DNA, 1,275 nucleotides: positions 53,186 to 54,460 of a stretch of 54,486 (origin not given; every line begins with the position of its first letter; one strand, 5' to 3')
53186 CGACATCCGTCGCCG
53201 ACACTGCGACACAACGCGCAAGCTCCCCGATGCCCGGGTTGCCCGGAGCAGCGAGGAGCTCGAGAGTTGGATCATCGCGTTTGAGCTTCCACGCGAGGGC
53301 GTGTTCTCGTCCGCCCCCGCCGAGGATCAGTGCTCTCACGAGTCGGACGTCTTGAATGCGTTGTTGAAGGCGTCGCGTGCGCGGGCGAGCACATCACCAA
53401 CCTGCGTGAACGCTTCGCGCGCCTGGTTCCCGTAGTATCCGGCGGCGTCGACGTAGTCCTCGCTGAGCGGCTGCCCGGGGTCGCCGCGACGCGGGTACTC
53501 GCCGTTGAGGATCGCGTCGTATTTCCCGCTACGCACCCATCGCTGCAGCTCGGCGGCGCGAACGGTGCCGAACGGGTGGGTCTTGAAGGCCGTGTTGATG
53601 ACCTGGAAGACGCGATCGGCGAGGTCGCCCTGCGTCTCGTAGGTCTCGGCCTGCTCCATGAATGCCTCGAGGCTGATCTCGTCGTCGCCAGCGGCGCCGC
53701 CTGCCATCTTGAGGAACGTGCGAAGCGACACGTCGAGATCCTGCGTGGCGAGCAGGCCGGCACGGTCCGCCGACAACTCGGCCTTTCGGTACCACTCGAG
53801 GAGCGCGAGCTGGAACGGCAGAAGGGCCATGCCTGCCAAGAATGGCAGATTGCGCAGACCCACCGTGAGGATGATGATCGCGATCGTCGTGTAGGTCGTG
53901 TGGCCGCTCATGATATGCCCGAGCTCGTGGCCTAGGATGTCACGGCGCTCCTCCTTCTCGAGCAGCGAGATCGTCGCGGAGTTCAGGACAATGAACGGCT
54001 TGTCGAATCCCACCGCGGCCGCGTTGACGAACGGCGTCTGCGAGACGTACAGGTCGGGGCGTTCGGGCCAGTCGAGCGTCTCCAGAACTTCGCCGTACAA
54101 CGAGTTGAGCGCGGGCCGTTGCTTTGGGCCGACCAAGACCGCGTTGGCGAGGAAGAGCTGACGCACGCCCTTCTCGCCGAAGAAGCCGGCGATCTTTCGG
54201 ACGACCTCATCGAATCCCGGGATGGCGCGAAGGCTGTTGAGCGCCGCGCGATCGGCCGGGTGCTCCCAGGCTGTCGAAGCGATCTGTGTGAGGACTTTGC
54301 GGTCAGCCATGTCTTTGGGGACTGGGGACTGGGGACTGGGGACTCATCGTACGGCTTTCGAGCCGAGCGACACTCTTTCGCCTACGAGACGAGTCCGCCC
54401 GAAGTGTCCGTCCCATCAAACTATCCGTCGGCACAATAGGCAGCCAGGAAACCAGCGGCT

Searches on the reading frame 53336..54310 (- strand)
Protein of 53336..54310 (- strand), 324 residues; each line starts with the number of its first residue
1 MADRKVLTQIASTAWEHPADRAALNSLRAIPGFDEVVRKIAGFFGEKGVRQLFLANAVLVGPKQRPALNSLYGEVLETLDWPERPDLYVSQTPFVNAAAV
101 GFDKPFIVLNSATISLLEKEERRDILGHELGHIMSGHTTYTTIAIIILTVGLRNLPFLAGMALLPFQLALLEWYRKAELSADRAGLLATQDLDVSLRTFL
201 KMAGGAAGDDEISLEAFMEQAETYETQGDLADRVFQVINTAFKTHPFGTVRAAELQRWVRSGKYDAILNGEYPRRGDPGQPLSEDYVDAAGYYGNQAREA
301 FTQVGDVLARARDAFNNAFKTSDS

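Call 53: search_protein_families(library=pfam, max_evalue=0.000001, proteins=[window:53336-54310:-])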
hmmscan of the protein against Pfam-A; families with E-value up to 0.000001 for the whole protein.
window:53336-54310:- (324 aa): 1 family
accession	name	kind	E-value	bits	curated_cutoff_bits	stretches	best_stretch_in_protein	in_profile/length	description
PF01435.24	Peptidase_M48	-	4.3e-22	79.3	20.3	1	63-258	2-185/186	Peptidase family M48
